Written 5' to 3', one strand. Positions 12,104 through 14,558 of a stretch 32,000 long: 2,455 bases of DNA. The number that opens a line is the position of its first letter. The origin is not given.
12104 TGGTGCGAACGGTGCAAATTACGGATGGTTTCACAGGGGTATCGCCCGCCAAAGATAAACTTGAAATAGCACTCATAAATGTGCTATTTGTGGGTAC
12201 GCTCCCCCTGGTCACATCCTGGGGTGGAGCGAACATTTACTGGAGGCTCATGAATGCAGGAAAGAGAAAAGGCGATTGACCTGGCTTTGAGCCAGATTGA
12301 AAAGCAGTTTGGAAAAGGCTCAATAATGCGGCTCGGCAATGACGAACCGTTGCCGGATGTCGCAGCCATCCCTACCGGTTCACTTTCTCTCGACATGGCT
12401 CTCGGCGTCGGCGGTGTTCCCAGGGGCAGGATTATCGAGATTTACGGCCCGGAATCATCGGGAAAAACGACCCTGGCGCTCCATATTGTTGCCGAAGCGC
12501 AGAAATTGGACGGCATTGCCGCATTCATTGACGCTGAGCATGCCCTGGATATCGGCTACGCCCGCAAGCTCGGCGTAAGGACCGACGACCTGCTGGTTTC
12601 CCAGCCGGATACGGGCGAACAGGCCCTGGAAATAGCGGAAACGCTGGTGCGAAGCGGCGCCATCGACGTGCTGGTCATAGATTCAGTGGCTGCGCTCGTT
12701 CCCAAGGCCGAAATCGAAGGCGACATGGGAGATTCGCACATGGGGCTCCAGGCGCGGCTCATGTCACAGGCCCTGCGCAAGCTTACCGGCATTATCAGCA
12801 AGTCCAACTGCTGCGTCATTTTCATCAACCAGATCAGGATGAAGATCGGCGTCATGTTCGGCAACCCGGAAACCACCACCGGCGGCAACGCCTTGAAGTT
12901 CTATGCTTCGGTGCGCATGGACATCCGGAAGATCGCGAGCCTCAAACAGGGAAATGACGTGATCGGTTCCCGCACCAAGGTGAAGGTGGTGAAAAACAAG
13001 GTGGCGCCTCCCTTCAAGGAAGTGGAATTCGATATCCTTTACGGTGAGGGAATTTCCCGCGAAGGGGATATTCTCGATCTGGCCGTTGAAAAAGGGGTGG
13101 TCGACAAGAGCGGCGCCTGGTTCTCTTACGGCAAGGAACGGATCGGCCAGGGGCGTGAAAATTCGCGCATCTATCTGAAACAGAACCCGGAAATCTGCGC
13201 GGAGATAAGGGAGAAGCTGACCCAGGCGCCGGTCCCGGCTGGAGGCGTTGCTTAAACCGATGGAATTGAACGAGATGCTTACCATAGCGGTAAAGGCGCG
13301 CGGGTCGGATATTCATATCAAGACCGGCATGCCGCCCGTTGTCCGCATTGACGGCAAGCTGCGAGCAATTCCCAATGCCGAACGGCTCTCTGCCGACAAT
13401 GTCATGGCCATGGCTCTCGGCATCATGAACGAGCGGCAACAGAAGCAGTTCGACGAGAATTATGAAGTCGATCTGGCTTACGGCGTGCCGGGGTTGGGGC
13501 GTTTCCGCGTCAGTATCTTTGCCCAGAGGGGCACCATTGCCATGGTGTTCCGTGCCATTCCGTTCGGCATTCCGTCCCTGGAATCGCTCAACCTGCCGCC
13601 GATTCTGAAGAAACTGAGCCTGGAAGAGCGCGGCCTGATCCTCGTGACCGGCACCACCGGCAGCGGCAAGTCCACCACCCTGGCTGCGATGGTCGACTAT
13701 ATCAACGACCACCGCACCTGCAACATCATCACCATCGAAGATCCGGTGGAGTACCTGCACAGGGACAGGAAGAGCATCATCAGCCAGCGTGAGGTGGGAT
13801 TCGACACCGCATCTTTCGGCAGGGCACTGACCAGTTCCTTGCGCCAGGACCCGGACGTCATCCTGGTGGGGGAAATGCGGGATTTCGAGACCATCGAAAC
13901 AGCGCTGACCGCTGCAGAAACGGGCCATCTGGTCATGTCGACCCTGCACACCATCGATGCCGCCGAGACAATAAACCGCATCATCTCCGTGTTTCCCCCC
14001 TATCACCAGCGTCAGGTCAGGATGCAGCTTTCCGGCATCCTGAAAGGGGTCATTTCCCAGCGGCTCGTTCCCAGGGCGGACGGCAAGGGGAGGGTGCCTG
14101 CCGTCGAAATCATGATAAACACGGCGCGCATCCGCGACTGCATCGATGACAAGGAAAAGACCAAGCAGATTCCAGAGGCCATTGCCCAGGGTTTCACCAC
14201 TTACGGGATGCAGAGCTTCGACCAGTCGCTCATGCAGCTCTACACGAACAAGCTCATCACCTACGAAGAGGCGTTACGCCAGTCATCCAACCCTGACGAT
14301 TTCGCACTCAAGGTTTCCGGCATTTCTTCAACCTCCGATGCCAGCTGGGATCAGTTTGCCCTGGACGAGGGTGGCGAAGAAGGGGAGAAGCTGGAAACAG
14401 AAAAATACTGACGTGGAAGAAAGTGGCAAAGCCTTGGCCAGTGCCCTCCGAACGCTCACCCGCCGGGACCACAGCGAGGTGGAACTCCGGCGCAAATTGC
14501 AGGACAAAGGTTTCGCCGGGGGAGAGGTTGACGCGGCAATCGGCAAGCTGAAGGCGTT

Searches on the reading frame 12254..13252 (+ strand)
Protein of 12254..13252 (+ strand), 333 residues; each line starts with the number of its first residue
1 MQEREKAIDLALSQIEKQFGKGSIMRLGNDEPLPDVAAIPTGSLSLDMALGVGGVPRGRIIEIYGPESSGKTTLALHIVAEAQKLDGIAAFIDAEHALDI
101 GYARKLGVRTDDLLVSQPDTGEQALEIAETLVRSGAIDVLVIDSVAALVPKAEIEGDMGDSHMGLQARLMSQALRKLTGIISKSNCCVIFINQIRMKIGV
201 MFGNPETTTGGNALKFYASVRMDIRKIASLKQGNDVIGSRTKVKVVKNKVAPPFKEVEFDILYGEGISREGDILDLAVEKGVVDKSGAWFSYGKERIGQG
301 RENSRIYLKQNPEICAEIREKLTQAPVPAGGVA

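Call 82: search_protein_families(library=padloc, proteins=[window:12254-13252:+], max_evalue=0.00001)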
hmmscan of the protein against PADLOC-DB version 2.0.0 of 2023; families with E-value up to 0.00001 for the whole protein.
window:12254-13252:+ (333 aa): 1 family
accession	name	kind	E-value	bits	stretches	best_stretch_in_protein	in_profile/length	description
PDLC04140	mad8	-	6.4e-07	27.2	0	55-126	24-91/314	mads_8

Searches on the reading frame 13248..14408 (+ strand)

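Call 82: search_protein_families(library=padloc, proteins=[window:13248-14408:+], max_evalue=0.00001)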
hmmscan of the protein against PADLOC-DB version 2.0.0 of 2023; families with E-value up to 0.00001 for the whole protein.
window:13248-14408:+ (387 aa): 1 family
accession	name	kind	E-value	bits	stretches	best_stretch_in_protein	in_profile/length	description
PDLC04140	mad8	-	2.1e-08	32.1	1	104-198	4-74/314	mads_8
